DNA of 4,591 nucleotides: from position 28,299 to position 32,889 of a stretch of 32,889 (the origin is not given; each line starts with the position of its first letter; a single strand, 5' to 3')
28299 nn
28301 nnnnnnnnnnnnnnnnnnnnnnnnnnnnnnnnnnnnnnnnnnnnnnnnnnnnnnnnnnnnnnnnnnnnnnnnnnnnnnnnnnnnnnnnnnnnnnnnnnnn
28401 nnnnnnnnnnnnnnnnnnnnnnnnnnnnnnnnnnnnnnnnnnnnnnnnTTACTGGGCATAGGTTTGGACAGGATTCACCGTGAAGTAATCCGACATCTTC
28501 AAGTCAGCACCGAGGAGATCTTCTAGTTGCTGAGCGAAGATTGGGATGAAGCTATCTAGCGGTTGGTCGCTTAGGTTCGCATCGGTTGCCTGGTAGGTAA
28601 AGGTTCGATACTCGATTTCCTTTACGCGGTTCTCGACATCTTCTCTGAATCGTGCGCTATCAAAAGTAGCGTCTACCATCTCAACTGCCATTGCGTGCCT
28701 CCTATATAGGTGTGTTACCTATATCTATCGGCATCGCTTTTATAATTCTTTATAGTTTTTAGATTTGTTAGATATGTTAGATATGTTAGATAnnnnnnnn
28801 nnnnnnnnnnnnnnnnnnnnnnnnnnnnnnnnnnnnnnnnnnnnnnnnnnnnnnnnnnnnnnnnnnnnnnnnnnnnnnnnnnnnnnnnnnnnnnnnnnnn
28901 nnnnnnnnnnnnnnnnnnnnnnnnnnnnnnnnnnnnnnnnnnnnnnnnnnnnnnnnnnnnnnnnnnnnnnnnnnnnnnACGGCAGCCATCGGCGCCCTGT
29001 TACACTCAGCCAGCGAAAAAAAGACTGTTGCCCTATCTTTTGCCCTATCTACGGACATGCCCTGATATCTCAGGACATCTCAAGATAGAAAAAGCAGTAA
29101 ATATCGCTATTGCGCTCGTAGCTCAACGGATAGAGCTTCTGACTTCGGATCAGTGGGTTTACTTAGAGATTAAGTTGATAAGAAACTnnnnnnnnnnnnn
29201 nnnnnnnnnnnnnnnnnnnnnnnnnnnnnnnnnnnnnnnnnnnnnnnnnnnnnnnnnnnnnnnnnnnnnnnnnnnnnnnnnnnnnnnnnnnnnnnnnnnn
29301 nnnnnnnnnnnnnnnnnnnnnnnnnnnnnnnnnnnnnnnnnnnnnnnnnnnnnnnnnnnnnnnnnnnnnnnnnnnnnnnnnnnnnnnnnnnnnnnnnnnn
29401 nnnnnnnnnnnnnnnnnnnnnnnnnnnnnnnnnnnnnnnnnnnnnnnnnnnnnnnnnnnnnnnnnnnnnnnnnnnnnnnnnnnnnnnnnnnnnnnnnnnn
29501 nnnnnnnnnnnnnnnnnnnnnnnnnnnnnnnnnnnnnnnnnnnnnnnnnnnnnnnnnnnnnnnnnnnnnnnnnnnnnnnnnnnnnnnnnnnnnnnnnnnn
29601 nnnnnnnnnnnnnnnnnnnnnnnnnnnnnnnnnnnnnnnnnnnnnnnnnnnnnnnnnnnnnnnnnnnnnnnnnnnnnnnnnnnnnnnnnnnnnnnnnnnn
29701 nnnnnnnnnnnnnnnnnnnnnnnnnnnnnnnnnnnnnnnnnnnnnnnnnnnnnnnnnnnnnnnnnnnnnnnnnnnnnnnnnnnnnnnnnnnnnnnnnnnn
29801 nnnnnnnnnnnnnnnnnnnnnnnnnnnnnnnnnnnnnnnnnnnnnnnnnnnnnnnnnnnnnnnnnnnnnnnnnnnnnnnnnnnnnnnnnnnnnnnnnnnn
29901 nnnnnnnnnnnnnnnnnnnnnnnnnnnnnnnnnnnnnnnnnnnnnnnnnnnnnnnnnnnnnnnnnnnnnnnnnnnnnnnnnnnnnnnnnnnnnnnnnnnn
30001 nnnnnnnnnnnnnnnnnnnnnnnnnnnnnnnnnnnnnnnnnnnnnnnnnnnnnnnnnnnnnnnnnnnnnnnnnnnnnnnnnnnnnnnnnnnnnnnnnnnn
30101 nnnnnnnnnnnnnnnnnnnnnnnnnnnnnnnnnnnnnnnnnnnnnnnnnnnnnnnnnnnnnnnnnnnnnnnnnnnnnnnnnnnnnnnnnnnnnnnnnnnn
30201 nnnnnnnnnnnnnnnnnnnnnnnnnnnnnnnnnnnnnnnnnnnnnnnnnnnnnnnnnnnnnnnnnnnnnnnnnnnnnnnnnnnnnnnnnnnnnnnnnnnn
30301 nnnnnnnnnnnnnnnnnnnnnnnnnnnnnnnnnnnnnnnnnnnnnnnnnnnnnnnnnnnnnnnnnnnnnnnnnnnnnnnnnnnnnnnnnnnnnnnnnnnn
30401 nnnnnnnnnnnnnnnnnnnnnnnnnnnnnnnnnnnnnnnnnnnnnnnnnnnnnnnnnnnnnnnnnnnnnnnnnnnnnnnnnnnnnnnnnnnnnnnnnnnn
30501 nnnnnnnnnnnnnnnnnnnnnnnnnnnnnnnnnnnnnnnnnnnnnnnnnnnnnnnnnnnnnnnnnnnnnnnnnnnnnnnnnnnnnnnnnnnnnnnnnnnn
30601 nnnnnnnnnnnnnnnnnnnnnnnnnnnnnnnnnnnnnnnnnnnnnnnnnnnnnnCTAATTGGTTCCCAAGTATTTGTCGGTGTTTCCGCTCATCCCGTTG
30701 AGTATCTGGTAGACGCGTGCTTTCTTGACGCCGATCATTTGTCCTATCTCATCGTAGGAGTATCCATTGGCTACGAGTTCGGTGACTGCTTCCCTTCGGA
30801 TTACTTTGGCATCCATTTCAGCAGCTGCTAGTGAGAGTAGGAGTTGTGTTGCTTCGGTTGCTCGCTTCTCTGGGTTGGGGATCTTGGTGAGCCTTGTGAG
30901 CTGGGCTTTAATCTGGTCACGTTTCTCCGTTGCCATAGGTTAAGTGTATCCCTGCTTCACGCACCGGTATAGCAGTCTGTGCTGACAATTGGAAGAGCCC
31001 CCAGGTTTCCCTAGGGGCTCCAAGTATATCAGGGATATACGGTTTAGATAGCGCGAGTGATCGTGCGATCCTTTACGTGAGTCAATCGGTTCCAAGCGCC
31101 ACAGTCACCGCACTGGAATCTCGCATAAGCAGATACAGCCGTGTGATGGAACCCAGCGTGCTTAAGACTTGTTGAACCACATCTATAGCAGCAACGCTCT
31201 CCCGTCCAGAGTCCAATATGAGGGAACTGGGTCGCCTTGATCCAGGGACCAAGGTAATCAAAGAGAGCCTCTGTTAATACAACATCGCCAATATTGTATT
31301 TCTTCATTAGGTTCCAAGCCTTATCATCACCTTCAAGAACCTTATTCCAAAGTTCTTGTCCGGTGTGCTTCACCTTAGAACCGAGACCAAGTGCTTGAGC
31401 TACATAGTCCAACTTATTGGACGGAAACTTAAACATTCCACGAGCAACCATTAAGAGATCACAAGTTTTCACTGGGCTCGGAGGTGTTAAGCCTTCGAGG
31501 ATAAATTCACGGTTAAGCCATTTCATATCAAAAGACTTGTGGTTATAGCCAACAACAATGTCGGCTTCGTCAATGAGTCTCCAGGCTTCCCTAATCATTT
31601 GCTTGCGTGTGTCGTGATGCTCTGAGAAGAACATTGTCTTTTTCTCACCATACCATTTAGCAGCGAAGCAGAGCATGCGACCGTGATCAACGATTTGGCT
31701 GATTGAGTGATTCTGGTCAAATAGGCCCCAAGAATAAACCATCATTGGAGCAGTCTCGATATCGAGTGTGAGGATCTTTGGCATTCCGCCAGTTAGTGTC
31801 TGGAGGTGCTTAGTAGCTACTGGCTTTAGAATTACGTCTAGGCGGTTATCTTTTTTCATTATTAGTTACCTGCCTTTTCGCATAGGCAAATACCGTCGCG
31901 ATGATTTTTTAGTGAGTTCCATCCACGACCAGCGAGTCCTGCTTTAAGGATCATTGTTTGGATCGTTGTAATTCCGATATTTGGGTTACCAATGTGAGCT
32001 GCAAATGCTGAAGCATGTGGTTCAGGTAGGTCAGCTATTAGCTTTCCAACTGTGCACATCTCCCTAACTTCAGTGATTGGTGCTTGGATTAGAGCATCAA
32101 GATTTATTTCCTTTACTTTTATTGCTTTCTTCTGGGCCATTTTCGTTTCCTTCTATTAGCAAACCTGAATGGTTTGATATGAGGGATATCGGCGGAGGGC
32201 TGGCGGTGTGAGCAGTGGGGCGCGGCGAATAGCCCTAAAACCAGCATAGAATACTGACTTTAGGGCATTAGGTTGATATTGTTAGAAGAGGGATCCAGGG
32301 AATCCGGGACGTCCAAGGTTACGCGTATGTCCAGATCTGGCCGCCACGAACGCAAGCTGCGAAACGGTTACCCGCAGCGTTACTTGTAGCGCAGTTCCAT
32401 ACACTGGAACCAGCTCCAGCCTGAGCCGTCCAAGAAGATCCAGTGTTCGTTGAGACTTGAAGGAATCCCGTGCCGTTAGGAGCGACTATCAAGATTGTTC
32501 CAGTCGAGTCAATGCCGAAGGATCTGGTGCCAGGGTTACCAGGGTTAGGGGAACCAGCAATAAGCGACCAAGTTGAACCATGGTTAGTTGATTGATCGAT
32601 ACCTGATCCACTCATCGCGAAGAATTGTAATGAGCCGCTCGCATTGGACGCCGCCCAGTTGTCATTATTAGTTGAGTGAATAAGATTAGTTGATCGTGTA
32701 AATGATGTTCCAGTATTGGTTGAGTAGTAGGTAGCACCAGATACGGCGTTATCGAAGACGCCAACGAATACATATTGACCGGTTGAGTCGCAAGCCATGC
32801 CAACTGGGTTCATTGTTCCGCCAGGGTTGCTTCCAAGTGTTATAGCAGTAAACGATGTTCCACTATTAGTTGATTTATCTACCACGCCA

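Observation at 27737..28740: Phage-encoded FliA-sized sigma factor behind its own candidate promoter, an operator-like palindrome and an acidic partner gene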

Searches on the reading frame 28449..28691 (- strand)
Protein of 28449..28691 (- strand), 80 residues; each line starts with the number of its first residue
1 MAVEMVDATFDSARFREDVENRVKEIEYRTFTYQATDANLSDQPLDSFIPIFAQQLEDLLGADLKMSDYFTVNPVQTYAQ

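Call 6: search_protein_families(library=pfam, proteins=[window:28449-28691:-], max_evalue=0.1)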
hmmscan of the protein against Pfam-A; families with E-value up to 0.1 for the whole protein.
window:28449-28691:- (80 aa): 0 families

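Call 8: search_protein_families(library=ncbifam, proteins=[window:28449-28691:-], max_evalue=0.1)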
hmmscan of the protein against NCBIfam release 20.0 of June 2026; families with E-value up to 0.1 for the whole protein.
window:28449-28691:- (80 aa): 0 families

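Call 9: search_protein_families(library=phrogs, proteins=[window:28449-28691:-], max_evalue=0.01)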
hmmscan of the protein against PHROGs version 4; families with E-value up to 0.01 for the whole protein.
window:28449-28691:- (80 aa): 0 families

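Call 70: find_homologous_proteins(query=window:28449-28691:-, max_evalue=0.01)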
Query window:28449-28691:- (80 aa): 2 proteins with E <= 0.01 among 2 candidates.
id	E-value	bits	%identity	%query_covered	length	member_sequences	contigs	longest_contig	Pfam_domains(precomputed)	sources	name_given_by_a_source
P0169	1.4e-44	167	100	100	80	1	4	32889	-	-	-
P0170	4.9e-39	149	86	100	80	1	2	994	-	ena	-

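Call 71: find_encoding_contigs(protein=P0170, flank=10000)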
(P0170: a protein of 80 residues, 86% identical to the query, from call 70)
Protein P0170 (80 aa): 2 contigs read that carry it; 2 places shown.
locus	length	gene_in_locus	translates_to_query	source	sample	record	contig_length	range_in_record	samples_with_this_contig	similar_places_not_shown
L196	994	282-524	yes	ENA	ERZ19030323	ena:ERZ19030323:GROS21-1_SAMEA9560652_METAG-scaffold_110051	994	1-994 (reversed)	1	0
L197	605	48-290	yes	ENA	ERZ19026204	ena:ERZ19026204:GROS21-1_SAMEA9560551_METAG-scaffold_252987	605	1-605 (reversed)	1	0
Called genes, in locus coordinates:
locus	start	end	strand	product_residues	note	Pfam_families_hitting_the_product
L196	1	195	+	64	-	?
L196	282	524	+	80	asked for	-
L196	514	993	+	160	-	?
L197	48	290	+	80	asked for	-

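Call 78: predict_structure(protein=window:28449-28691:-)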
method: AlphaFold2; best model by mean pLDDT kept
length: 80 residues; sequences in the alignment: 1
mean_pLDDT: 64.0   pTM: 0.44
mean pLDDT of the five models: 64.0, 53.5, 51.5, 47.1, 46.9
residues with pLDDT >= 90: 0; 70-90: 24; 50-70: 46; < 50: 10
segments of 3 or more residues with pLDDT < 50: 1-3, 37-39
pLDDT, mean of each block of 10 residues (from residue 1): 60 80 69 51 59 68 70 55
secondary structure, 60 per line:
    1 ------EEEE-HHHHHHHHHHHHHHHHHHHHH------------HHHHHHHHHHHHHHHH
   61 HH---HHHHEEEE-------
elements in order: E7-10 H12-32 H45-62 H66-69 E70-73

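Call 84: fold_search(model_id=the predicted structure, library=pdb)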
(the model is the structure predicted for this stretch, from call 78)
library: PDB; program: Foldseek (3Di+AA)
matches with E <= 10: 31; with E <= 0.001: 0
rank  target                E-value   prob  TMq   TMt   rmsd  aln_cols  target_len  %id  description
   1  7upo_A                2.7e+00  0.18  0.36  0.38   6.2        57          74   21  Crystal structure of designed heterotrimeric assembly DHT03 (released 2022-12-14)
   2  2caz_C                3.1e+00  0.20  0.35  0.43   5.2        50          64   14  ESCRT-I core (released 2006-04-07)
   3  5gpn_Aj               4.1e+00  0.11  0.34  0.23   6.6        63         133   16  Architecture of mammalian respirasome (released 2017-04-05)
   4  2caz_F                4.3e+00  0.13  0.30  0.42   5.0        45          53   18  ESCRT-I core (released 2006-04-07)
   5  9e78_0Y               4.3e+00  0.12  0.36  0.16   6.7        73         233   14  48-nm repeat of the Leishmania tarentolae doublet microtubule (released 2025-03-12)
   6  9iu2_A                4.6e+00  0.04  0.25  0.07   9.3        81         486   17  Cryo-EM structure of the large serine recombinase Bxb1 in complex with attP and attB (GT/TT CDN) in the pre-strand exc (released 2026-03-04)
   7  9qf5_BW               5.3e+00  0.13  0.31  0.36   5.6        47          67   15  Structure of P. furiosus 70S ribosome grown at 102deg (released 2025-11-05)
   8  9qf4_BW               5.3e+00  0.13  0.31  0.35   5.6        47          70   15  Structure of P. furiosus 70S ribosome grown at 95 degC (released 2025-11-05)
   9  5gup_d                5.3e+00  0.09  0.34  0.19   6.6        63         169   16  Cryo-EM structure of mammalian respiratory supercomplex I1III2IV1 (released 2017-03-29)
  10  8kda_B                6.9e+00  0.10  0.38  0.20   5.3        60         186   15  Cryo-EM structure of Hydrogenobacter thermophilus minimal protein-only RNase P (HARP) in complex with pre-tRNAs (released 2024-08-14)
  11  6od3_A                6.9e+00  0.07  0.32  0.40  10.2        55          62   16  Human TCF4 C-terminal bHLH domain in Complex with 13-bp Oligonucleotide Containing E-box Sequence (released 2019-05-29)
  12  9p6i_C                6.9e+00  0.07  0.32  0.18   5.9        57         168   21  Crystal Structure of the Histidine Kinase VC2136 from Vibrio cholerae serotype O1 (released 2025-08-20)
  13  6i3y_H                6.9e+00  0.06  0.27  0.31   9.6        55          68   13  Crystal structure of the human mitochondrial PRELID1K58V-TRIAP1 complex with PS (released 2019-03-20)
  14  4afl_A                6.9e+00  0.04  0.25  0.20   7.0        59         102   14  The crystal structure of the ING4 dimerization domain reveals the functional organization of the ING family of chromat (released 2012-02-22)
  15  9oox_A                6.9e+00  0.03  0.27  0.24  13.0        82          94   10  Cryo-EM Structure of the Escherichia phage HK446 Rip1 in complex with the Enterobacteria phage T6 small terminase (released 2026-02-04)
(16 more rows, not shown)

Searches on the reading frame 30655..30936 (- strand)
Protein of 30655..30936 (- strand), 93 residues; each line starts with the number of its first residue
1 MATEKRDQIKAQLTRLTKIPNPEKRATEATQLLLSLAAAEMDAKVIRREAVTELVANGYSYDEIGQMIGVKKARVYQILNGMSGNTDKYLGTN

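Call 6: search_protein_families(library=pfam, proteins=[window:30655-30936:-], max_evalue=0.1)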
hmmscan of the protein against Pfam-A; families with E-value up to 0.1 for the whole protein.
window:30655-30936:- (93 aa): 10 families
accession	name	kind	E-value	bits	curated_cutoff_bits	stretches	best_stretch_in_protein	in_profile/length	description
PF13384.12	HTH_23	-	0.00023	21.3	24.6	1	43-80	2-39/50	Homeodomain-like domain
PF08281.18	Sigma70_r4_2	-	0.002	18.2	25.7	1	47-77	15-45/54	Sigma-70, region 4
PF01371.25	Trp_repressor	-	0.0064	17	27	1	28-88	18-82/88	Trp repressor protein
PF01381.28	HTH_3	-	0.0079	16.7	23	1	56-82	7-33/55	Helix-turn-helix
PF02319.26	E2F_TDP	-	0.0087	16.2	25.7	1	57-83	22-48/65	E2F/DP family winged-helix DNA-binding domain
PF13518.12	HTH_28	-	0.0088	16.6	25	1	47-80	2-34/52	Helix-turn-helix domain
PF06056.18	Terminase_5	-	0.012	16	20.3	1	47-77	3-32/58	Putative ATPase subunit of terminase (gpP-like)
PF04545.22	Sigma70_r4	-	0.014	15.4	24.1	1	57-79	19-41/50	Sigma-70, region 4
PF13936.12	HTH_38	-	0.042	14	27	1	48-72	10-34/44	Helix-turn-helix domain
PF01978.25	TrmB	-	0.07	13.4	25.6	0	60-83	24-47/68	Sugar-specific transcriptional regulator TrmB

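Call 8: search_protein_families(library=ncbifam, proteins=[window:30655-30936:-], max_evalue=0.1)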
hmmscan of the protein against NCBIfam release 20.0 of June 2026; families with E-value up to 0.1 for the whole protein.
window:30655-30936:- (93 aa): 8 families
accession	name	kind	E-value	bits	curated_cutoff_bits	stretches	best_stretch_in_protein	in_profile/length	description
TIGR02937.1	sigma70-ECF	superfamily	0.00091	18.9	42.9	1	30-80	107-155/165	sigma-70 family RNA polymerase sigma factor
TIGR04111.1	BcepMu_gp16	hypoth_equivalog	0.0087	16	34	1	49-83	4-38/55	phage-associated protein, BcepMu gp16 family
TIGR01321.1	TrpR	equivalog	0.011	16.2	67.25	1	4-75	4-72/94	trp operon repressor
NF009198.0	PRK12546.1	equivalog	0.021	14.6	270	1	37-75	108-146/188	RNA polymerase sigma factor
NF009175.0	PRK12523.1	equivalog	0.03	14.3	271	1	10-79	83-156/172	RNA polymerase sigma factor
NF002264.0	PRK01194.1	equivalog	0.044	13.7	250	1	23-92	49-119/185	V-type ATP synthase subunit E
NF009177.0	PRK12525.1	subfamily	0.076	12.9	266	1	5-80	77-156/168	RNA polymerase sigma factor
NF007229.0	PRK09647.1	equivalog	0.098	12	265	0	32-75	144-187/220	RNA polymerase sigma factor SigE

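Call 9: search_protein_families(library=phrogs, proteins=[window:30655-30936:-], max_evalue=0.01)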
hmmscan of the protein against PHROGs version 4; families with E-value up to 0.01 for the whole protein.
window:30655-30936:- (93 aa): 9 families
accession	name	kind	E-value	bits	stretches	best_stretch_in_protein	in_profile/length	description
phrog_686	-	DNA, RNA and nucleotide metabolism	2e-07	32.2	1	40-81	32-71/76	HTH DNA binding protein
phrog_11108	-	unknown function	0.00041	21.3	1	16-80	23-85/180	-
phrog_1740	-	transcription regulation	0.0029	17.2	1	47-80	173-206/567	RNA polymerase sigma factor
phrog_664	-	DNA, RNA and nucleotide metabolism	0.0043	17.9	1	25-75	14-69/210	DNA binding protein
phrog_7067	-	head and packaging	0.0044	18.1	1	51-80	24-53/56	terminase small subunit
phrog_6831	-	transcription regulation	0.0045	17.9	1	48-82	8-42/68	transcriptional regulator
phrog_8245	-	moron, auxiliary metabolic gene and host takeover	0.0059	17.8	1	39-80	86-127/129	HicB-like antitoxin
phrog_3642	-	DNA, RNA and nucleotide metabolism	0.007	17.3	1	46-87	7-50/79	HTH DNA binding protein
phrog_3512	-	transcription regulation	0.0083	17.3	1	21-80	41-103/130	sigma factor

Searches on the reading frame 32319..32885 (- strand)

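Call 67: search_protein_families(library=pfam, proteins=[window:32319-32885:-], max_evalue=0.01)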
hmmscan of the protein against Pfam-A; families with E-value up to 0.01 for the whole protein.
window:32319-32885:- (188 aa): 1 family
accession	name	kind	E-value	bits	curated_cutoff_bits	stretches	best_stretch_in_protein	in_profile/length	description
PF15902.12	Sortilin-Vps10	-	0.0073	15.6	33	0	5-80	50-124/446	Sortilin, neurotensin receptor 3,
